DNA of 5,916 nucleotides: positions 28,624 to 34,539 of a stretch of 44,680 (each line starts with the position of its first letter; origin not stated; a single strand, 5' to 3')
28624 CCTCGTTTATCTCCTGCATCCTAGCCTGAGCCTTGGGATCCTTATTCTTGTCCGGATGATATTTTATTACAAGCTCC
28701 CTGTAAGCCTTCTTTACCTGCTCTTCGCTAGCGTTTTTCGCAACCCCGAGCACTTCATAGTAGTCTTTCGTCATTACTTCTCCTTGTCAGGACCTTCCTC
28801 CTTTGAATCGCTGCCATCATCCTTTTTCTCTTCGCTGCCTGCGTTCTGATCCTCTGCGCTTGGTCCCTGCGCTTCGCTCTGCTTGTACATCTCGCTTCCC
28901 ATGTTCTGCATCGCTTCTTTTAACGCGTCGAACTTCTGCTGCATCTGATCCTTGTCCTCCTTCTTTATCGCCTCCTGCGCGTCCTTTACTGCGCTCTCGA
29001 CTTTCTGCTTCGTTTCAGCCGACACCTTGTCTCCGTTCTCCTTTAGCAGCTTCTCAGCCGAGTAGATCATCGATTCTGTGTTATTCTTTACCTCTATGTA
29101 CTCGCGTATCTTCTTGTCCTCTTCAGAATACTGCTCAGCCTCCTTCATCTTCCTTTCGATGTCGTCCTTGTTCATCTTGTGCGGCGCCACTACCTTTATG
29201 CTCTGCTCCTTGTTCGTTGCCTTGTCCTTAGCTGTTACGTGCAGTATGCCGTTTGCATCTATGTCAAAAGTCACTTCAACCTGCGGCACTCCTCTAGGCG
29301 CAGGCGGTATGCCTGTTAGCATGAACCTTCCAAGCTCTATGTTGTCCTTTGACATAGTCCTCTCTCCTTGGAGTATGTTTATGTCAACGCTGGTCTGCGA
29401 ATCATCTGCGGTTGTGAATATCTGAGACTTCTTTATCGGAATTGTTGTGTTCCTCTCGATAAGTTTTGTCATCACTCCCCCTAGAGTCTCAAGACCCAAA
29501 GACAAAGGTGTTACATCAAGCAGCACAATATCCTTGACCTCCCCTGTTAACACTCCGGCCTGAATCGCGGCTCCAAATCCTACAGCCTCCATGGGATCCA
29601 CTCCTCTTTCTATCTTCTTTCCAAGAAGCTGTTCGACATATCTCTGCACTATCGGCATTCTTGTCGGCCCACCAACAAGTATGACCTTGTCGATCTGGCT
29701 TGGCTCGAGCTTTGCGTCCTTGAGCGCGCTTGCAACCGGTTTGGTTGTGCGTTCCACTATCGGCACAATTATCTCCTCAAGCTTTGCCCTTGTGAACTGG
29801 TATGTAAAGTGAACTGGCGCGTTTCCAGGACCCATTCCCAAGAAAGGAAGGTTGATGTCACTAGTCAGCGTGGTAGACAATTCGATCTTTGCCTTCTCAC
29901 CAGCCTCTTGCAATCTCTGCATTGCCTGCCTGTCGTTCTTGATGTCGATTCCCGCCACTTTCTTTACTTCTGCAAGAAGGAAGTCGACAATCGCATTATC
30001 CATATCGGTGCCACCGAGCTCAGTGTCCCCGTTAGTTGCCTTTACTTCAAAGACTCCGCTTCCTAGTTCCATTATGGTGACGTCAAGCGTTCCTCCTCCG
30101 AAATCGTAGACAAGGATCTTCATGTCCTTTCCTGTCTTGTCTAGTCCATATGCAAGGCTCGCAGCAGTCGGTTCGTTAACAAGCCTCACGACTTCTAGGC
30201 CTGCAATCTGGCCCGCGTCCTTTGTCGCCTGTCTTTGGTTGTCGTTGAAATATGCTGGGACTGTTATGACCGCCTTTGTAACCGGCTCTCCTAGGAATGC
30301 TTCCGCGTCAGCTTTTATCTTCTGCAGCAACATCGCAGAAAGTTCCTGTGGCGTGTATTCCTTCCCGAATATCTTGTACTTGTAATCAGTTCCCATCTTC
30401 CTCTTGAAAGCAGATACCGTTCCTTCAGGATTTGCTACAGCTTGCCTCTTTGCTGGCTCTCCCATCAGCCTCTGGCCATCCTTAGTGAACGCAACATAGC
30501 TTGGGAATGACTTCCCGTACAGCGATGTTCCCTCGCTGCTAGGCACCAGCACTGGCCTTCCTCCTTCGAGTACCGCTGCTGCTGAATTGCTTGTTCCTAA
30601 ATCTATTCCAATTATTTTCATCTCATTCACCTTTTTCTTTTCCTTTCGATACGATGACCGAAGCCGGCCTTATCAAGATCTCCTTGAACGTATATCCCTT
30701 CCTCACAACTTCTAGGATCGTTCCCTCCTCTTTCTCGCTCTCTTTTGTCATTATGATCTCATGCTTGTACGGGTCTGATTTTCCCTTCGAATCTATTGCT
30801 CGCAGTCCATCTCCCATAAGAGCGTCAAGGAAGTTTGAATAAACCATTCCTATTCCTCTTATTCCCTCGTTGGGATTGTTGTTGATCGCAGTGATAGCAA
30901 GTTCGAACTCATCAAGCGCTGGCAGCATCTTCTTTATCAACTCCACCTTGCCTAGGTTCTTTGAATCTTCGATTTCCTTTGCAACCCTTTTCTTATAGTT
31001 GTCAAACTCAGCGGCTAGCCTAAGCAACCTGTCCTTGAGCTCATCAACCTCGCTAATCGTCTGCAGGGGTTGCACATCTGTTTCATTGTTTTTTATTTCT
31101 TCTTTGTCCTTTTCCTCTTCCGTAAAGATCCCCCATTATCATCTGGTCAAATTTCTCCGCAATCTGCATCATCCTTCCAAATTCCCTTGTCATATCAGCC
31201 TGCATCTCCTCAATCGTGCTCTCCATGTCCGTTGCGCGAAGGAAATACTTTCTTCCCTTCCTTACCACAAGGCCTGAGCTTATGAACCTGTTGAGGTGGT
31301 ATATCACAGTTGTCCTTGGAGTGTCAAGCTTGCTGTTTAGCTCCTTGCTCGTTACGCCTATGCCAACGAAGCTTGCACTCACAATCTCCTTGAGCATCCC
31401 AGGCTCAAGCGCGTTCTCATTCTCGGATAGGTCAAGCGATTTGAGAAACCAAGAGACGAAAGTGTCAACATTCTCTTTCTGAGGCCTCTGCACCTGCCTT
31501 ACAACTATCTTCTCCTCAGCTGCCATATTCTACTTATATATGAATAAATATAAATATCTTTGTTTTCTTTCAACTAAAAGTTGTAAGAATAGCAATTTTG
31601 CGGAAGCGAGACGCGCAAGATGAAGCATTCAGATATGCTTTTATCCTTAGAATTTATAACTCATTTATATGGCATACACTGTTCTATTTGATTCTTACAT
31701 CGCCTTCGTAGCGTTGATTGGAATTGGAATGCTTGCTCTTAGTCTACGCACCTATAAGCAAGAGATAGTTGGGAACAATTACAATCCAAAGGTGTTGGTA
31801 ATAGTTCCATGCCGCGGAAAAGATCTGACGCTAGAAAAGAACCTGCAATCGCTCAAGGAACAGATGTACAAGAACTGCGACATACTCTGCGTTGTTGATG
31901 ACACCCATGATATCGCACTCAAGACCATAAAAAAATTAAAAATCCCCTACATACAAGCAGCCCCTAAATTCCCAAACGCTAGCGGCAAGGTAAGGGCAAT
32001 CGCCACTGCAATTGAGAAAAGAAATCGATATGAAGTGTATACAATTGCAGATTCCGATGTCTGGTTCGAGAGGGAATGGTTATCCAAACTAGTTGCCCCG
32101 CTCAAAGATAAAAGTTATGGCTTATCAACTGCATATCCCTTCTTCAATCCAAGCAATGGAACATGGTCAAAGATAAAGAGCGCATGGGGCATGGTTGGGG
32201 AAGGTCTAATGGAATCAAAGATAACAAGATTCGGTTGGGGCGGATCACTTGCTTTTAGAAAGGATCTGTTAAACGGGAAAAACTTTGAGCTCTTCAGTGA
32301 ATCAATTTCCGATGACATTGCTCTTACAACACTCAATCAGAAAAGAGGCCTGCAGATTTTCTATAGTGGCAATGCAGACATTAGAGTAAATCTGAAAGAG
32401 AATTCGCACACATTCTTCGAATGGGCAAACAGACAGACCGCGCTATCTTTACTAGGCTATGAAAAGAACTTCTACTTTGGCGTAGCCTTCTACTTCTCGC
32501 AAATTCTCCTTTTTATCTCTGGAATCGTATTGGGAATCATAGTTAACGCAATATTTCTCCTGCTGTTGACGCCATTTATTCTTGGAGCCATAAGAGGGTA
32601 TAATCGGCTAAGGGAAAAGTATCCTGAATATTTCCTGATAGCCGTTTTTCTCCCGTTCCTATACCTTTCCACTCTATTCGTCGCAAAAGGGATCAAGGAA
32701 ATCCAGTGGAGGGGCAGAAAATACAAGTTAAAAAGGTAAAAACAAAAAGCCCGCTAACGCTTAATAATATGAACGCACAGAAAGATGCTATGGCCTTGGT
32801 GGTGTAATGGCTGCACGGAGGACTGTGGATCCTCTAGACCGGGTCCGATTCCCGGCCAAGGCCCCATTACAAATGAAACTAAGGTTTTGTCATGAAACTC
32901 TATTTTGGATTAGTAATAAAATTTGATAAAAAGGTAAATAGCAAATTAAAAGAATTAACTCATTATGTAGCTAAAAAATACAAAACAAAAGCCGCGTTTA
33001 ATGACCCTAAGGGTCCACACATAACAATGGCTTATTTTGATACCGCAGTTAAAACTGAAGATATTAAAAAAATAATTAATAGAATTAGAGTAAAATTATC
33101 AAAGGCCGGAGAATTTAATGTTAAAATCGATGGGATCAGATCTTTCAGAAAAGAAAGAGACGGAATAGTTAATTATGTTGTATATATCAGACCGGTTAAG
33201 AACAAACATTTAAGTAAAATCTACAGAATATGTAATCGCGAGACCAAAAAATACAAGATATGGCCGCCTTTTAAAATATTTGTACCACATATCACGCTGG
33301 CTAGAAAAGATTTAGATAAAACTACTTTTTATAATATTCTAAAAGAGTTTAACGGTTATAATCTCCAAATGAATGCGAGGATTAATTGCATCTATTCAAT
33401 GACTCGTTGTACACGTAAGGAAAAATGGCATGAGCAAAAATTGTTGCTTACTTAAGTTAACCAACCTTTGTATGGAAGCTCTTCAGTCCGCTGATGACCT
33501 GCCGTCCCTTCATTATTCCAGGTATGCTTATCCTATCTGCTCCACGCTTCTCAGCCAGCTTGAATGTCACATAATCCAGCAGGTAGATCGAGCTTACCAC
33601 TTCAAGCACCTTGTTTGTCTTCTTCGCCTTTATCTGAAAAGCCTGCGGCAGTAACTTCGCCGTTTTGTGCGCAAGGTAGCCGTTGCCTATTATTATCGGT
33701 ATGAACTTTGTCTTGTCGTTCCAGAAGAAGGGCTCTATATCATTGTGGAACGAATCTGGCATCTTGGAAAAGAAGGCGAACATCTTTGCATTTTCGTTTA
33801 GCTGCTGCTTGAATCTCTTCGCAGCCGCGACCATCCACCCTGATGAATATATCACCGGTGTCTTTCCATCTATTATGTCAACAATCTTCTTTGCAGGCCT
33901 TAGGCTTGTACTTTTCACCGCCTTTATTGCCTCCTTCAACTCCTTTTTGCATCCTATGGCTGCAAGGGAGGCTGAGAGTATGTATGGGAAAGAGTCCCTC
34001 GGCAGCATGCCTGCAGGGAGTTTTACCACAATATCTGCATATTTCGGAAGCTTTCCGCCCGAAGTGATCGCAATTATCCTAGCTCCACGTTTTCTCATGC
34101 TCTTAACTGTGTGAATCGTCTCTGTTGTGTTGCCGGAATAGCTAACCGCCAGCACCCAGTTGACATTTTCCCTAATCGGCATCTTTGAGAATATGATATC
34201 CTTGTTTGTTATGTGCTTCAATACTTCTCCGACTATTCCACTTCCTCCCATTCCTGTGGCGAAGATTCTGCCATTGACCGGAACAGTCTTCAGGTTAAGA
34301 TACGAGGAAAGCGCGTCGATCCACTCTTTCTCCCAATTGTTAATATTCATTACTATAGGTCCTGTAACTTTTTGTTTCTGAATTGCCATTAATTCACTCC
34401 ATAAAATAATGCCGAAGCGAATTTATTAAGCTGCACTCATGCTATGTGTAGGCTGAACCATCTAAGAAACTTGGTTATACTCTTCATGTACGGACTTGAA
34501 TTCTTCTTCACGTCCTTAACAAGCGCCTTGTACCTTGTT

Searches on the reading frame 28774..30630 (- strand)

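Call 54: search_protein_families(library=pfam, max_evalue=0.00001, proteins=[window:28774-30630:-])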
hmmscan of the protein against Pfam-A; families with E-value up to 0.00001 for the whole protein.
window:28774-30630:- (618 aa): 2 families
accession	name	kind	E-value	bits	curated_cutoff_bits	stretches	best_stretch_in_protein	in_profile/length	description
PF00012.26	HSP70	-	4e-224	745.7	20.6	1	6-583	1-599/599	Hsp70 protein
PF06723.19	MreB_Mbl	-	4.2e-13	49.3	27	1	114-356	90-317/327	MreB/Mbl protein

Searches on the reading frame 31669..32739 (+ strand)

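Call 54: search_protein_families(library=pfam, max_evalue=0.00001, proteins=[window:31669-32739:+])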
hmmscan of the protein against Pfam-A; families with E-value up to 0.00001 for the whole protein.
window:31669-32739:+ (356 aa): 3 families
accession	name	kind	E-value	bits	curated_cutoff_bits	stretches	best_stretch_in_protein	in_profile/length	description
PF13506.12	Glyco_transf_21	-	2.2e-16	60.3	21.7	1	100-257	13-170/174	Glycosyl transferase family 21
PF00535.33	Glycos_transf_2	-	1.3e-12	48.4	23.3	1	44-201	2-164/168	Glycosyl transferase family 2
PF13641.12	Glyco_tranf_2_3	-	2.5e-06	28.1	27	1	40-240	1-211/230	Glycosyltransferase like family 2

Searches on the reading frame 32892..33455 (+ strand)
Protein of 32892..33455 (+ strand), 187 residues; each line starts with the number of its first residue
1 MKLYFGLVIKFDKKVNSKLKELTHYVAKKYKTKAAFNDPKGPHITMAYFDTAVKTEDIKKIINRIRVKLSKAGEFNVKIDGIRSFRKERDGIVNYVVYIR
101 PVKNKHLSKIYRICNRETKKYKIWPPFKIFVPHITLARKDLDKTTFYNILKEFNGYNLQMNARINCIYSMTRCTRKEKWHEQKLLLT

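Call 79: search_protein_families(library=pfam, max_evalue=0.0001, proteins=[window:32892-33455:+])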
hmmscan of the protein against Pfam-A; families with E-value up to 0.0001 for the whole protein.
window:32892-33455:+ (187 aa): 4 families
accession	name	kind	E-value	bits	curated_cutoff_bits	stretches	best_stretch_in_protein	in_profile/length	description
PF13563.12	2_5_RNA_ligase2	-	1.8e-11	44.8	27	1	30-165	16-141/152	2'-5' RNA ligase superfamily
PF02834.22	LigT_PEase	-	1.1e-09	38.7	23.3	1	13-89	5-81/87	LigT like Phosphoesterase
PF10469.15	AKAP7_NLS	-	9.5e-07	29.3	24.4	1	8-147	8-157/208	AKAP7 2'5' RNA ligase-like domain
PF09749.15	HVSL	-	7.8e-05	22.6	26.8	1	33-139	80-191/242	Uncharacterised conserved protein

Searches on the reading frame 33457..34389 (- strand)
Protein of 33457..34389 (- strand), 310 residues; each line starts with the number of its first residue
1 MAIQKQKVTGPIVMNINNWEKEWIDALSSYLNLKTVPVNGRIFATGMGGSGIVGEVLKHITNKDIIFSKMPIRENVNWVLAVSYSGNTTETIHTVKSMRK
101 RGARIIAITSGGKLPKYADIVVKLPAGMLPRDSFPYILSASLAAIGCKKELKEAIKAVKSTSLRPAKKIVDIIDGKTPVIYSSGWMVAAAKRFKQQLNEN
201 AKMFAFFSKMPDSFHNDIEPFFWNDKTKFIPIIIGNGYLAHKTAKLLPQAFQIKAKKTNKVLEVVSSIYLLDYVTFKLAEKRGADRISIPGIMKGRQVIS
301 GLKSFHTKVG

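Call 54: search_protein_families(library=pfam, max_evalue=0.00001, proteins=[window:33457-34389:-])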
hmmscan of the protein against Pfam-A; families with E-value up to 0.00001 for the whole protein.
window:33457-34389:- (310 aa): 2 families
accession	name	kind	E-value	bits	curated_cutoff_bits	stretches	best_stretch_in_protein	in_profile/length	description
PF10432.14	bact-PGI_C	-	1.8e-24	86.9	24.5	1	165-294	4-146/151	Bacterial phospho-glucose isomerase C-terminal SIS domain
PF01380.27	SIS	-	2.4e-10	40.8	25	1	77-129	55-109/131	SIS domain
